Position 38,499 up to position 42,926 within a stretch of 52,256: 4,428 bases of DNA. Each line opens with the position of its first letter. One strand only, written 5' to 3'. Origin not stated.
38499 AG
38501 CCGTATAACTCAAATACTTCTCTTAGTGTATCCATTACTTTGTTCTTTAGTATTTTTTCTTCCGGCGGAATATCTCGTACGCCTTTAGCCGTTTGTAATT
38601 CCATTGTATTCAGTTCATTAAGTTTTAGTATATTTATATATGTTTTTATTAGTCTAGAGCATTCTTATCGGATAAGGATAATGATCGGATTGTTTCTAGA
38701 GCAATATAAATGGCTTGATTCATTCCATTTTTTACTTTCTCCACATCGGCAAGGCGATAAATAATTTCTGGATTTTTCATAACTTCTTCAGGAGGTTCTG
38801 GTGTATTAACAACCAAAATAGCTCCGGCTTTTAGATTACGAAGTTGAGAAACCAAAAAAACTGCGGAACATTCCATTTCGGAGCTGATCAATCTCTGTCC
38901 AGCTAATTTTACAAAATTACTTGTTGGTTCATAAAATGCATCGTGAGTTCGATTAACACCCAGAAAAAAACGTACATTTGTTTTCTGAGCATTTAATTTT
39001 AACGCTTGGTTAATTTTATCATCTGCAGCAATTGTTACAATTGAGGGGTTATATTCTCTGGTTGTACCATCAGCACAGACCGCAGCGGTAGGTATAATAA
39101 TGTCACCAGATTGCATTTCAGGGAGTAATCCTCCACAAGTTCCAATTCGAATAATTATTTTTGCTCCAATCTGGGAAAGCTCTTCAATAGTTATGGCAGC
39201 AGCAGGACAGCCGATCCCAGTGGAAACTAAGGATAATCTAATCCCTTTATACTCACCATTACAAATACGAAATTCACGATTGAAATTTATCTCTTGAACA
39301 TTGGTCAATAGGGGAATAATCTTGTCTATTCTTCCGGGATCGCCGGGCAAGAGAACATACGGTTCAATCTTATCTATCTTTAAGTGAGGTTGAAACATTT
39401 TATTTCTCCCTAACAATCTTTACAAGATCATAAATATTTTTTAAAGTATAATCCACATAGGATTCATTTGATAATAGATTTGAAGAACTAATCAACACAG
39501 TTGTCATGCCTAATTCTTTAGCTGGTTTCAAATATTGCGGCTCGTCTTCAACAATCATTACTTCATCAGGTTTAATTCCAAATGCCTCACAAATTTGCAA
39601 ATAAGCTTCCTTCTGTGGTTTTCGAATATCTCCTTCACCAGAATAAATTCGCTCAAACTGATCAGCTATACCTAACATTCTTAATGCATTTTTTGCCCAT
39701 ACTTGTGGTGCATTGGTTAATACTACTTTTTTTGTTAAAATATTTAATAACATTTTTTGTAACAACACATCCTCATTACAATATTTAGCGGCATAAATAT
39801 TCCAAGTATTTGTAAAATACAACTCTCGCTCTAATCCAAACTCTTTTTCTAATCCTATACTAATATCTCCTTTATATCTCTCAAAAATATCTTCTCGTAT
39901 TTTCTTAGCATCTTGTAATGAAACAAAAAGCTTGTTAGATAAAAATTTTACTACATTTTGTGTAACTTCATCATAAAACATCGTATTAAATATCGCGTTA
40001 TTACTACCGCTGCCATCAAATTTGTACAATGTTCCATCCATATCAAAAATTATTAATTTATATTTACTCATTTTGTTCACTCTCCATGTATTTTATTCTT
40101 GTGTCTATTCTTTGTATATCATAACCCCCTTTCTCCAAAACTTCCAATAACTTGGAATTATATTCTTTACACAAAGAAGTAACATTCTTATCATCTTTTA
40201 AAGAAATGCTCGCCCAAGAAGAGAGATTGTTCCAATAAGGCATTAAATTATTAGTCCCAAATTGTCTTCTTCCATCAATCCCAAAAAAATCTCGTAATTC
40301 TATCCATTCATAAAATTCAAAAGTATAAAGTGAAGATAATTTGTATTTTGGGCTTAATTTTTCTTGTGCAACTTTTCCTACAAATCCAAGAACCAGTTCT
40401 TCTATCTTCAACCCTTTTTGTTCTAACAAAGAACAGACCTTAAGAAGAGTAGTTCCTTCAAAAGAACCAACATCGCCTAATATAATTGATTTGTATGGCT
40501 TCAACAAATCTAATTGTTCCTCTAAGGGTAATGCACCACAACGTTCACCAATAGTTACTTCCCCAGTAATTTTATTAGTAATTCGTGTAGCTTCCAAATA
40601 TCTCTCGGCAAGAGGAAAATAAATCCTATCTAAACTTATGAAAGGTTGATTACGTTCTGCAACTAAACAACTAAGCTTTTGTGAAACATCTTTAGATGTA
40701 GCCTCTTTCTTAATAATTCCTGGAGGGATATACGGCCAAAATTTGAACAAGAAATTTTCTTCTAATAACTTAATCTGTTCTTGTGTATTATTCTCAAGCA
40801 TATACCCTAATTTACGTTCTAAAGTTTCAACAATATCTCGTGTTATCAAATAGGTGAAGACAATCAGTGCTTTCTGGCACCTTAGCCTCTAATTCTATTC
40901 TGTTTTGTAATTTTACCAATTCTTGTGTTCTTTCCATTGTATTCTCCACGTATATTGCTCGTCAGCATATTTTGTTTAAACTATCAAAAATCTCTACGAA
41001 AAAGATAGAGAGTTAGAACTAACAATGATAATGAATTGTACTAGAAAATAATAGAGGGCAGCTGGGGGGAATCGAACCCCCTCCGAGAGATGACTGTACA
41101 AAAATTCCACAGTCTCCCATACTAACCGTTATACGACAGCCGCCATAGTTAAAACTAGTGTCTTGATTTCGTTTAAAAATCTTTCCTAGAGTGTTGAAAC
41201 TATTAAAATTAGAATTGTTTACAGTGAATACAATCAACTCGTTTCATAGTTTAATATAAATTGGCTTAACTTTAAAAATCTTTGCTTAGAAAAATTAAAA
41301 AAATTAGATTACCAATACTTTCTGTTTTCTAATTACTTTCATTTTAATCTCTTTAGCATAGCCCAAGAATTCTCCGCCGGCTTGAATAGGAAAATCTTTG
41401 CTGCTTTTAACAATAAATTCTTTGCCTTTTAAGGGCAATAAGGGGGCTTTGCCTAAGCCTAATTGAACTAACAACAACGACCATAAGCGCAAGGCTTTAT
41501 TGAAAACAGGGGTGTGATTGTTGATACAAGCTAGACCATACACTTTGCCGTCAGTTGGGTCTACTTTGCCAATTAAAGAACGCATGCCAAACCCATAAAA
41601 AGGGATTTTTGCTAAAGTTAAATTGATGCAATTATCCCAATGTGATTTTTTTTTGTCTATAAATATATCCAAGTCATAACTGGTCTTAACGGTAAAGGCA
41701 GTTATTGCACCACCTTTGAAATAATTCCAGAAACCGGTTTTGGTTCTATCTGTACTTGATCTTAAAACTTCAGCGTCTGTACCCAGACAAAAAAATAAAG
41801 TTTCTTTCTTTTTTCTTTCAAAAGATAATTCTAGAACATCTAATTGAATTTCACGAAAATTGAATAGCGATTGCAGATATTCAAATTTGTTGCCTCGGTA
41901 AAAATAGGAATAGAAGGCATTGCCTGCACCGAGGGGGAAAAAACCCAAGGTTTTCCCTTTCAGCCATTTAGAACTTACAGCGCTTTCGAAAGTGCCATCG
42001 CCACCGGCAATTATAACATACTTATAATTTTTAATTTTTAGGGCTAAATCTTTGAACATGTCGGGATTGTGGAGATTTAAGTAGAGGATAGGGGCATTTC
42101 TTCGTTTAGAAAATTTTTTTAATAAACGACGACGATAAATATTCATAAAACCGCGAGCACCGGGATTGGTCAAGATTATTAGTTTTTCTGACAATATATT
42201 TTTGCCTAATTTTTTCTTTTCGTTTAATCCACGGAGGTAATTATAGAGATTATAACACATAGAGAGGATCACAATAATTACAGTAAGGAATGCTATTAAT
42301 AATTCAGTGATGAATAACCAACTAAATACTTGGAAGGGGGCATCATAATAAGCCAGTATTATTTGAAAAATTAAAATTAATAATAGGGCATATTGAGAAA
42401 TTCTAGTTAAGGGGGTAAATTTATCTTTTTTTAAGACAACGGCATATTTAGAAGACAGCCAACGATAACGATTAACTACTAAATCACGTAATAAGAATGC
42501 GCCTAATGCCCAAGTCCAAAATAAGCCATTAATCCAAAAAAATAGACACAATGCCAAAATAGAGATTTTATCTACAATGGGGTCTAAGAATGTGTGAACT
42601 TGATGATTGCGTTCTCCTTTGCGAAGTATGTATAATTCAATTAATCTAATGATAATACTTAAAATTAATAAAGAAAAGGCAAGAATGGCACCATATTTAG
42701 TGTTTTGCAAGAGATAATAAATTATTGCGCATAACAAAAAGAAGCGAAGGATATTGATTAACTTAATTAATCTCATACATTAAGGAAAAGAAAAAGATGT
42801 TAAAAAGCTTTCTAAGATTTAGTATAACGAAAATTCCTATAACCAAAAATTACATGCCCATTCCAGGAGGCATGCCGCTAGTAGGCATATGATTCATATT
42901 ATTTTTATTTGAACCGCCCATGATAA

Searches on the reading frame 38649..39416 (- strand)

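Call 54: search_protein_families(library=pfam, proteins=[window:38649-39416:-], max_evalue=0.001)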
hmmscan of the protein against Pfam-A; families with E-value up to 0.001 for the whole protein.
window:38649-39416:- (255 aa): 1 family
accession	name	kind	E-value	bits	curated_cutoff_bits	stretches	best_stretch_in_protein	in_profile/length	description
PF01048.26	PNP_UDP_1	-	1.4e-35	123.2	25.1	1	20-204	2-198/233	Phosphorylase superfamily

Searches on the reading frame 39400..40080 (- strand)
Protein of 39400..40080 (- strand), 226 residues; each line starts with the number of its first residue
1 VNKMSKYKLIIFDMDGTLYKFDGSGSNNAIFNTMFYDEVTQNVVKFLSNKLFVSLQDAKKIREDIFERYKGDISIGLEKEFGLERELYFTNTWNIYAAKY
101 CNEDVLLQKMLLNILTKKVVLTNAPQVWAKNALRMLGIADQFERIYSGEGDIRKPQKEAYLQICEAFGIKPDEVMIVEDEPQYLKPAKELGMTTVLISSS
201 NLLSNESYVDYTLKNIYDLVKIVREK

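Call 54: search_protein_families(library=pfam, proteins=[window:39400-40080:-], max_evalue=0.001)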
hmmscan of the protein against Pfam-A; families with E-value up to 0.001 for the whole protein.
window:39400-40080:- (226 aa): 3 families
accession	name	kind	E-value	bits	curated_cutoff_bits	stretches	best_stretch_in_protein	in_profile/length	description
PF00702.32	Hydrolase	-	3.8e-16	60.5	26.4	1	7-189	1-189/191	haloacid dehalogenase-like hydrolase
PF13419.12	HAD_2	-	3e-14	54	23.8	1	10-196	1-177/178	Haloacid dehalogenase-like hydrolase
PF13242.12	Hydrolase_like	-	0.00051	20.3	22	1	152-199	2-50/75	HAD-hyrolase-like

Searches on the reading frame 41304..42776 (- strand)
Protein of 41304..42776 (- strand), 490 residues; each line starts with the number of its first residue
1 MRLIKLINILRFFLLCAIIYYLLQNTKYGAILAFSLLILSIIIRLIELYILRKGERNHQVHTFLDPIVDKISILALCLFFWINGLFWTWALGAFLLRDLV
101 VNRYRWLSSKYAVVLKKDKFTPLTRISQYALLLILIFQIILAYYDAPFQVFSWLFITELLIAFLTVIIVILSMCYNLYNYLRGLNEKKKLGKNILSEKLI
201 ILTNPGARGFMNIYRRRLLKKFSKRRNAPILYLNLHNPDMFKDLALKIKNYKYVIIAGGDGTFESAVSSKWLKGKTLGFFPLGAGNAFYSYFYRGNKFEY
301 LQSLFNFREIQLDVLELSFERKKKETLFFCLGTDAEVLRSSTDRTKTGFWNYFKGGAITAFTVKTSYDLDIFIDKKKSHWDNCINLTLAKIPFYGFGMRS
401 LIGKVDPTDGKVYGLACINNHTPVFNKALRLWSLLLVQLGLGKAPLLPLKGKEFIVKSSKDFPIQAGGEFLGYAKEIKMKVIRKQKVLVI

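Call 54: search_protein_families(library=pfam, proteins=[window:41304-42776:-], max_evalue=0.001)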
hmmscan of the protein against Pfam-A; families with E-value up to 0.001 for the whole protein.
window:41304-42776:- (490 aa): 2 families
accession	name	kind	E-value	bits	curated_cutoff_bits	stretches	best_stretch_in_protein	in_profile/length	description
PF01066.26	CDP-OH_P_transf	-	3e-10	41.1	22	1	6-150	6-138/152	CDP-alcohol phosphatidyltransferase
PF00781.29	DAGK_cat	-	1.2e-08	35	23.6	1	200-300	3-107/125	Diacylglycerol kinase catalytic domain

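Call 78: search_protein_families(library=ncbifam, proteins=[window:41304-42776:-], max_evalue=0.001)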
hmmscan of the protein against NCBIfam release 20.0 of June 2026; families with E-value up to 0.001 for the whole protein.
window:41304-42776:- (490 aa): 5 families
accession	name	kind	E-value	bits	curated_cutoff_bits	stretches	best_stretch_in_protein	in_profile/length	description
TIGR00560.1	pgsA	equivalog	3e-07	31.1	109.1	1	5-178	5-174/183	CDP-diacylglycerol--glycerol-3-phosphate 3-phosphatidyltransferase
NF009604.0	PRK13057.1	equivalog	2.4e-06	26.8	274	1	198-288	10-99/302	lipid kinase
NF009025.0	PRK12361.1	equivalog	1.6e-05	23.3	505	1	247-390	293-439/546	hypothetical protein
TIGR00147.1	TIGR00147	subfamily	0.00013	21.1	118.65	1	216-289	22-98/296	YegS/Rv2252/BmrU family lipid kinase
NF040993.1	MamU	equivalog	0.00032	20.2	400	1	249-289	58-98/296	lipid kinase MamU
